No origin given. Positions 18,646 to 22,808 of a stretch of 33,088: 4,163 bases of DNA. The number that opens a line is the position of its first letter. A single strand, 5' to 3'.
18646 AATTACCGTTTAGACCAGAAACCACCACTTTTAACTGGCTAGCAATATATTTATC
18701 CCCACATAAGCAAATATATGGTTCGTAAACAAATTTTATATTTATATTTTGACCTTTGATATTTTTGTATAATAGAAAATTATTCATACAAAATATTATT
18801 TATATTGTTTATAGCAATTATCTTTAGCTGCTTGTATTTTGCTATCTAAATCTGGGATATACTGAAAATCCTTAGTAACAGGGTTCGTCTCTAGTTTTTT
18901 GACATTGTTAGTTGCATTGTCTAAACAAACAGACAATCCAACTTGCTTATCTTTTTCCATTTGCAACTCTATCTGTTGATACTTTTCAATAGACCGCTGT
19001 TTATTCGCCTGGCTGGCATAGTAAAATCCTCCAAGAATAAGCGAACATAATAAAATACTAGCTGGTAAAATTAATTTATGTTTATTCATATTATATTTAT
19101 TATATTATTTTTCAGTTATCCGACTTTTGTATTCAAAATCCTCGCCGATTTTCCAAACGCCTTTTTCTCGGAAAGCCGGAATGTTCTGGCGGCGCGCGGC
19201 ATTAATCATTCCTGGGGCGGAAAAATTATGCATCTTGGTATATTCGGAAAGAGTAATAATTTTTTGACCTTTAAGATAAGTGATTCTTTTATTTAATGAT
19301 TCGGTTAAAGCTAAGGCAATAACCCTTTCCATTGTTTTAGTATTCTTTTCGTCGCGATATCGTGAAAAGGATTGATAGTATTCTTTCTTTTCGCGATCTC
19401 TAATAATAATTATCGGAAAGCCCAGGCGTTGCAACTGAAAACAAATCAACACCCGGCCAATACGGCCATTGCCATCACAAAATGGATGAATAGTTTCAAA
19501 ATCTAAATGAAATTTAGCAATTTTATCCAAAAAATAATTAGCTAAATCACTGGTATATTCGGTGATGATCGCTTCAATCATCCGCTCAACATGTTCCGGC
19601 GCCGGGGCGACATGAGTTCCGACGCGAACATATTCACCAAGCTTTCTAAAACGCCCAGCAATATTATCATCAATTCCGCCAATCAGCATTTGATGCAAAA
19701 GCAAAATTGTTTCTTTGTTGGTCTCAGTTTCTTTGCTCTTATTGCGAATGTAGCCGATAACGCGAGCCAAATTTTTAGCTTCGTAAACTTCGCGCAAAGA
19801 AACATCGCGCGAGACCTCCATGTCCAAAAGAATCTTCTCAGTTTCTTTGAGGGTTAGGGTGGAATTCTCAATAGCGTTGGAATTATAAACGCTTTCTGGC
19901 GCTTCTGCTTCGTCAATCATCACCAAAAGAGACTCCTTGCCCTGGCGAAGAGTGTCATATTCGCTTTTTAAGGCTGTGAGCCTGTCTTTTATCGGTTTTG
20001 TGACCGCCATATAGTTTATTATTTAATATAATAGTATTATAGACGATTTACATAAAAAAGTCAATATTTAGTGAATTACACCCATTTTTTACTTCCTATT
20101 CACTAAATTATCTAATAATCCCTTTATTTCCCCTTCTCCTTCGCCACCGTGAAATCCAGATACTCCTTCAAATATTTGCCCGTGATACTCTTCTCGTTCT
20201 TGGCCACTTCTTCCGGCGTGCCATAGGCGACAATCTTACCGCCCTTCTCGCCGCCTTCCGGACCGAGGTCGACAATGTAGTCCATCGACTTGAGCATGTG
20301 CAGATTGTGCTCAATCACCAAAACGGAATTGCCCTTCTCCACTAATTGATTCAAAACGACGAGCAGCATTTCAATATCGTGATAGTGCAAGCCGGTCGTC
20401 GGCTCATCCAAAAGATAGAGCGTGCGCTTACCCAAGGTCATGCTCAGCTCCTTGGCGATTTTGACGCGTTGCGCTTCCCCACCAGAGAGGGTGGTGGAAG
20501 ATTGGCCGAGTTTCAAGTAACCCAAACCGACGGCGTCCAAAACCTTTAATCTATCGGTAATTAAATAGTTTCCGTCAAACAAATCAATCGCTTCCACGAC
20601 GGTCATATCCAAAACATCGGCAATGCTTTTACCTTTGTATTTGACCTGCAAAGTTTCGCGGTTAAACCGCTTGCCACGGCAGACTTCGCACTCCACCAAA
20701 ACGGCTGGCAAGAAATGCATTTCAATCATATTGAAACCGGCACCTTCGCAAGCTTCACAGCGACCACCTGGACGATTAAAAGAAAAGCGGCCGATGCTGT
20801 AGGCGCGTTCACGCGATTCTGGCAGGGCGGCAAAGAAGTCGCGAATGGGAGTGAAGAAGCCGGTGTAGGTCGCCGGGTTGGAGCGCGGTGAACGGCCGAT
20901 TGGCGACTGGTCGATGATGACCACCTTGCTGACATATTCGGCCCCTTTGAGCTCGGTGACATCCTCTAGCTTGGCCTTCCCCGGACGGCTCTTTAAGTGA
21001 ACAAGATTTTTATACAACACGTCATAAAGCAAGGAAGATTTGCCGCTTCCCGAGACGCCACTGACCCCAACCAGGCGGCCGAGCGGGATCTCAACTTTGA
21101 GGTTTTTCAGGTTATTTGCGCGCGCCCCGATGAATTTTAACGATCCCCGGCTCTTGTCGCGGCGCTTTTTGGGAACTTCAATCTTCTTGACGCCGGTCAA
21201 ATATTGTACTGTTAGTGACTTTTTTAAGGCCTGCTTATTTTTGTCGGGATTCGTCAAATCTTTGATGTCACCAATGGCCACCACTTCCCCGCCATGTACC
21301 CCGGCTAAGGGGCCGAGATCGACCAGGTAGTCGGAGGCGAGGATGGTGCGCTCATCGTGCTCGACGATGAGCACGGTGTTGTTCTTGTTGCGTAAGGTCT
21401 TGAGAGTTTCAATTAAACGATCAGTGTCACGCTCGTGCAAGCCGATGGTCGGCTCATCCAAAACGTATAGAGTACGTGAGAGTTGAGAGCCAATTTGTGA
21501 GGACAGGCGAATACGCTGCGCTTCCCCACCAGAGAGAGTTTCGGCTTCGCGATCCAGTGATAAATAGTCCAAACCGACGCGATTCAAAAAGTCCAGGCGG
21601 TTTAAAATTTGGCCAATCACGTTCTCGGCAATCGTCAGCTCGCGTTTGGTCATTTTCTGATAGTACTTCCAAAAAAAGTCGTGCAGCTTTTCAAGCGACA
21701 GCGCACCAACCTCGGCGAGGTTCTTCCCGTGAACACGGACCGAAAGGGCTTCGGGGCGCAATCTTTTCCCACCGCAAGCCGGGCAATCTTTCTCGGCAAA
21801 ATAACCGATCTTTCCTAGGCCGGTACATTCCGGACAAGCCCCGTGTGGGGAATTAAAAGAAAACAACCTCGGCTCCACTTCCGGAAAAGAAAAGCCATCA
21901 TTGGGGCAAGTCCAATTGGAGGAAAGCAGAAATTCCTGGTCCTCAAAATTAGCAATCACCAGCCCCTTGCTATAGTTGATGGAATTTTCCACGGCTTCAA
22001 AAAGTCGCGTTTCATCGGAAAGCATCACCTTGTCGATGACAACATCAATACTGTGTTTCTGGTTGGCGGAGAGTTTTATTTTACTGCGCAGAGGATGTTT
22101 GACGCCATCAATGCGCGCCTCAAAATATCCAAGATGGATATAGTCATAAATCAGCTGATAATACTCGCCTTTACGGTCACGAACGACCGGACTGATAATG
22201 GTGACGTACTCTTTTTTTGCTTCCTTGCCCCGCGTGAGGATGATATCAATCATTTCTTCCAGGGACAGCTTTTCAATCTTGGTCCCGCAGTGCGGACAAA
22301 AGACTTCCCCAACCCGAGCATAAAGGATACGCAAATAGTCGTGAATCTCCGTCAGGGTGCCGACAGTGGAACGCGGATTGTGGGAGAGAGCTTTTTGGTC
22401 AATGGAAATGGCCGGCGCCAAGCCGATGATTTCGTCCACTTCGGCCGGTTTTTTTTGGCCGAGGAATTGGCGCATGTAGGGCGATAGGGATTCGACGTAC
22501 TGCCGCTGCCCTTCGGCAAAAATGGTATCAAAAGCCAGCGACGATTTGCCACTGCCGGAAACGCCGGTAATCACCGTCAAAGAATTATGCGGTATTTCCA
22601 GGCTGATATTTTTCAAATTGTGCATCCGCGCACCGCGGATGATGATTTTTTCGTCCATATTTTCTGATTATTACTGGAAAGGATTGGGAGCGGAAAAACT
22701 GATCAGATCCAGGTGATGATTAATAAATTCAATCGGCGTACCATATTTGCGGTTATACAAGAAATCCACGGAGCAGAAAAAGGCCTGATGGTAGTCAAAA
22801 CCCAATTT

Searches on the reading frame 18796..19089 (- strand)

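Call 5: search_protein_families(library=pfam, proteins=[window:18796-19089:-], max_evalue=0.1)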
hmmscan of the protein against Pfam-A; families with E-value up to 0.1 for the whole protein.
window:18796-19089:- (97 aa): 0 families

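Call 6: search_protein_families(library=ncbifam, proteins=[window:18796-19089:-], max_evalue=0.1)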
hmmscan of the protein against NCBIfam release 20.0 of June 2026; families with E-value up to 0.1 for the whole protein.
window:18796-19089:- (97 aa): 4 families
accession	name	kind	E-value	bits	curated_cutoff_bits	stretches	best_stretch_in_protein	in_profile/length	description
NF038340.1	SAR2788_fam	subfamily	0.023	14.5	50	1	10-77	9-78/177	SAR2788 family putative toxin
NF046001.1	SecDF_plasm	equivalog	0.032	12.2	500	1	7-65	16-76/878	protein translocase subunit SecDF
NF047413.1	heterocyst_PatX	equivalog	0.035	14.9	30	1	11-39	6-34/69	heterocyst-inhibiting protein PatX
NF045999.1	MAG1140_fam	equivalog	0.047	13.9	35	1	3-58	5-56/126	MAG1140 family protein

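Call 69: search_protein_families(library=padloc, proteins=[window:18796-19089:-], max_evalue=0.01)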
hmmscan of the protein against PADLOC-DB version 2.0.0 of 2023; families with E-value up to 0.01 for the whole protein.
window:18796-19089:- (97 aa): 0 families

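Call 70: search_protein_families(library=phrogs, proteins=[window:18796-19089:-], max_evalue=0.01)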
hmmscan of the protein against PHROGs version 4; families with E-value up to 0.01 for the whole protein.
window:18796-19089:- (97 aa): 0 families

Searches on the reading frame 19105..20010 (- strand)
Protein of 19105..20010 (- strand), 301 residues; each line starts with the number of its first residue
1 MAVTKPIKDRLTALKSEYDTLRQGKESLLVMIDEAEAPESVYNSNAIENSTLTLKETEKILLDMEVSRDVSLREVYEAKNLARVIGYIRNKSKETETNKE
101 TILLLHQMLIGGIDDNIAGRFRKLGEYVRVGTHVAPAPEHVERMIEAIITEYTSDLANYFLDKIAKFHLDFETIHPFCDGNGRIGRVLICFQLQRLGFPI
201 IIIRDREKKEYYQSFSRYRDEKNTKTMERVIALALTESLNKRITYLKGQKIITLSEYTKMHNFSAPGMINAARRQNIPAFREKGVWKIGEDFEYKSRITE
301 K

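Call 5: search_protein_families(library=pfam, proteins=[window:19105-20010:-], max_evalue=0.1)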
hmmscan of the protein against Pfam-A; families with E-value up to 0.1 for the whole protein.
window:19105-20010:- (301 aa): 2 families
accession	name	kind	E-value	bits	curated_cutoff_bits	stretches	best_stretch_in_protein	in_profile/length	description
PF02661.23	Fic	-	1.6e-19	71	24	1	98-193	3-93/93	Fic/DOC family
PF13848.12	Thioredoxin_6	-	0.076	13.3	27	0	154-225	107-176/184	Thioredoxin-like domain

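Call 6: search_protein_families(library=ncbifam, proteins=[window:19105-20010:-], max_evalue=0.1)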
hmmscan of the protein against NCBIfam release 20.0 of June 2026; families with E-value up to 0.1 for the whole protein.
window:19105-20010:- (301 aa): 4 families
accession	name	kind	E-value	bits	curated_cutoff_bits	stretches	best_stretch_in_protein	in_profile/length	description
NF046030.1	ProtAdlyltaseSoFic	equivalog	4.5e-09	35.7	550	1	162-256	180-278/361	protein adenylyltransferase Fic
TIGR02613.1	mob_myst_B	hypoth_equivalog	1.6e-07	31.4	124.4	1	61-197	12-145/186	mobile mystery protein B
NF046029.1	ProtAdlyltaseNmFic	equivalog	3e-07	30.3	230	1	100-248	30-168/177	protein adenylyltransferase Fic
TIGR00052.1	TIGR00052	subfamily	0.066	12.8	79.55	0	25-61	82-118/188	nudix-type nucleoside diphosphatase, YffH/AdpP family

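Call 69: search_protein_families(library=padloc, proteins=[window:19105-20010:-], max_evalue=0.01)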
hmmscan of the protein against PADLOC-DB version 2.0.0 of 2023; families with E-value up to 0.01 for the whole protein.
window:19105-20010:- (301 aa): 9 families
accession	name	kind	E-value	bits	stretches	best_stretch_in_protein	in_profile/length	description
PDLC04837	PDC-S04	-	3.4e-35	119.4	1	39-231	28-220/234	-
PDLC04836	PDC-S04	-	1.4e-34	117.4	1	41-227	30-219/244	-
PDLC04840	PDC-S04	-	7.7e-29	99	1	41-232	16-209/227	-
PDLC03963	SoFic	-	9.7e-28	95.6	1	42-262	62-287/361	-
PDLC04839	PDC-S04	-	2.8e-14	51.3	1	76-236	37-203/205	-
PDLC04966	PDC-S24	-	3.5e-10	37.4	1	78-198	213-341/497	-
PDLC04841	PDC-S04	-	1.1e-09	36.4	1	101-249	144-282/292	-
PDLC04838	PDC-S04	-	4.8e-09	34.3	1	81-238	47-205/209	-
PDLC04842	PDC-S04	-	7.5e-08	30.3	1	105-249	50-184/202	-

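Call 70: search_protein_families(library=phrogs, proteins=[window:19105-20010:-], max_evalue=0.01)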
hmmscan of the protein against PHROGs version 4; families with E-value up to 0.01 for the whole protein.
window:19105-20010:- (301 aa): 6 families
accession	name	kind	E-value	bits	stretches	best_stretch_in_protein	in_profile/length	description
phrog_11900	-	unknown function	9.1e-39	134.3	1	38-245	15-227/230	-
phrog_5978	-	unknown function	3.5e-24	86.6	1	37-224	53-253/364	-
phrog_23170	-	unknown function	8.6e-12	46.1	1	82-200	29-150/191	-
phrog_12747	-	unknown function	2.5e-07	31.5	1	100-225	57-191/211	-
phrog_10690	-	unknown function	6.5e-06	26.4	1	81-198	183-303/346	-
phrog_13548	-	unknown function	0.0067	16.5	0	143-198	171-225/379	-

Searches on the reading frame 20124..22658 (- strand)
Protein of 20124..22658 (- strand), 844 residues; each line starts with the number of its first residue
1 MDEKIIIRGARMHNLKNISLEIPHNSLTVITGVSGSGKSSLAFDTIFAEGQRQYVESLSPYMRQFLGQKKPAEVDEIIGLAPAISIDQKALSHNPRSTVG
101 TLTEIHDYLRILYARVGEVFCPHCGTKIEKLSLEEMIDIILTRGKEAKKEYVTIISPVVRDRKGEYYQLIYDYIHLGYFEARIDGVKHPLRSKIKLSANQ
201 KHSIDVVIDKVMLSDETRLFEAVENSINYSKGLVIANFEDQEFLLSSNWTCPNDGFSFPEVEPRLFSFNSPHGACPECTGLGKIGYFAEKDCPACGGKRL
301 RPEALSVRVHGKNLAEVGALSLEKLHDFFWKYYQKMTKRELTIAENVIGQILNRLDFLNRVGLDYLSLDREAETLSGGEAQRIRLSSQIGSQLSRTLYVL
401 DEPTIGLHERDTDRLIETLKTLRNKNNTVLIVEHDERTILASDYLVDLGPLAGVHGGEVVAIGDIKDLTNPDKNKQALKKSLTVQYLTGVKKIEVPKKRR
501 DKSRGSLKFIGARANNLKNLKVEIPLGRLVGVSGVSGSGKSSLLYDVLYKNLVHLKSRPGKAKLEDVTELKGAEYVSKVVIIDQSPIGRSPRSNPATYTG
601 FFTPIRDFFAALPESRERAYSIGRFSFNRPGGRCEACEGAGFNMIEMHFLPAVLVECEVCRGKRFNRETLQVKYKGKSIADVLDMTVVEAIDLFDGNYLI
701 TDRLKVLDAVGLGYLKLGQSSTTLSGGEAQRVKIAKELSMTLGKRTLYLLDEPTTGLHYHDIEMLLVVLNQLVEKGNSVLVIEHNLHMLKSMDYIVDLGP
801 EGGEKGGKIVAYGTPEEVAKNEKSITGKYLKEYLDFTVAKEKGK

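Call 5: search_protein_families(library=pfam, proteins=[window:20124-22658:-], max_evalue=0.1)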
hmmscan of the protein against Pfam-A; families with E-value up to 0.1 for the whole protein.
window:20124-22658:- (844 aa): 22 families
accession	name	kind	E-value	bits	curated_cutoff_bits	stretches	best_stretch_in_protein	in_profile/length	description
PF00005.33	ABC_tran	-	1.7e-22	81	25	4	707-755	92-137/137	ABC transporter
PF17760.6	UvrA_inter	-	1.9e-20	73.2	23.3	1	132-239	2-108/109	UvrA interaction domain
PF02463.25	SMC_N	-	4.4e-13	49.6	40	2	5-446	5-209/220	RecF/RecN/SMC N terminal domain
PF20703.3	nSTAND1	-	7.2e-07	29.6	27.1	2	513-552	19-58/379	Novel STAND NTPase 1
PF13304.12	AAA_21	-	5.9e-06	27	27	0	731-779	244-293/304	AAA domain, putative AbiEii toxin, Type IV TA system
PF13555.12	AAA_29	-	6.3e-06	26.3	27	1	20-41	17-38/61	P-loop containing region of AAA domain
PF13191.12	AAA_16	-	4.1e-05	24.6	32.6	0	26-51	25-49/167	AAA ATPase domain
PF00684.25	DnaJ_CXXCXGXG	-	0.00018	22.1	32.7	1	270-298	39-64/65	DnaJ central domain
PF03193.22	RsgA_GTPase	-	0.0016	18.7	30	0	13-42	95-123/174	RsgA GTPase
PF13481.12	AAA_25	-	0.004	17.2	27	0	22-45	30-53/195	AAA domain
PF06745.19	ATPase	-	0.0051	16.6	26.6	0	22-43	16-37/231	KaiC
PF01443.25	Viral_helicase1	-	0.0074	16.6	21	0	532-556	3-22/228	Viral superfamily 1 RNA helicase core domain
PF24309.1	IMEF_Flp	-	0.008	16.5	27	1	139-203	3-65/135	IMEF cargo Flp protein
PF13175.12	AAA_15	-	0.008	16.3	32.1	0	15-50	14-50/374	AAA ATPase domain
PF13476.12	AAA_23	-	0.011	16.8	27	1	4-41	1-35/201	AAA domain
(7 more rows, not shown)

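Call 6: search_protein_families(library=ncbifam, proteins=[window:20124-22658:-], max_evalue=0.1)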
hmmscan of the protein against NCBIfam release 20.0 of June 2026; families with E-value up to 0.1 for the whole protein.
window:20124-22658:- (844 aa): 195 families (the best 25 are shown)
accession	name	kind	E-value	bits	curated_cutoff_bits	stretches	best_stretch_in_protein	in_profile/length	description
NF001503.0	PRK00349.1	equivalog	0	1180.8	1147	2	286-834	403-941/943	excinuclease ABC subunit UvrA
TIGR00630.1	uvra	equivalog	0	1127.4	729.8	2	286-819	400-924/924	excinuclease ABC subunit UvrA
NF001885.0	PRK00635.1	equivalog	1.9e-185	618.7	3054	3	310-835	417-920/1809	excinuclease ABC subunit A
TIGR02857.1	CydD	equivalog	4e-36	125.1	435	4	707-798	441-529/529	thiol reductant ABC exporter subunit CydD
TIGR03608.1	L_ocin_972_ABC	subfamily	8.6e-34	116.8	254.85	3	704-798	116-206/206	putative bacteriocin export ABC transporter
NF040873.1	AztA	equivalog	5.5e-33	114.1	220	3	356-446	102-189/191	zinc ABC transporter ATP-binding protein AztA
TIGR04521.1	ECF_ATPase_2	equivalog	5.7e-32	110.9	330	4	705-829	126-243/279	energy-coupling factor transporter ATPase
NF010068.0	PRK13548.1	equivalog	2.1e-29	102.4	261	2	706-822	121-234/261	heme ABC transporter ATP-binding protein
TIGR02673.1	FtsE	equivalog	3.2e-29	102.1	264.85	4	705-793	120-204/214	cell division ATP-binding protein FtsE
TIGR03873.1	F420-0_ABC_ATP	hypoth_equivalog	1.6e-27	96.4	372.4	2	719-821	133-227/256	putative F420-0 ABC transporter ATP-binding protein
TIGR02315.1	ABC_phnC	equivalog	3e-27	95.6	266.1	4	704-820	127-235/243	phosphonate ABC transporter ATP-binding protein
TIGR04520.1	ECF_ATPase_1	equivalog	6.5e-27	94.6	315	3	707-830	121-235/269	energy-coupling factor transporter ATPase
TIGR02324.1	CP_lyasePhnL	equivalog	2.8e-25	89.1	256.3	4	721-786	147-209/224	phosphonate C-P lyase system protein PhnL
NF008379.0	PRK11174.1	equivalog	4.2e-25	88.5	684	2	716-823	478-575/588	heme ABC transporter permease/ATP-binding protein CydD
TIGR00972.1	3a0107s01c2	equivalog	4.9e-25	88.3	343.2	3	716-830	137-243/248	phosphate ABC transporter ATP-binding protein PstB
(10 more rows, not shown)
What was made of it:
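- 20124..22658 (-): uvrA (844 aa). About 110 model positions (roughly 290-402, the insertion/DNA-binding domain) have no counterpart. Call 6: NF001503 1180.8 bits (cut-off 1147), residues 286-834 against model positions 403-941.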
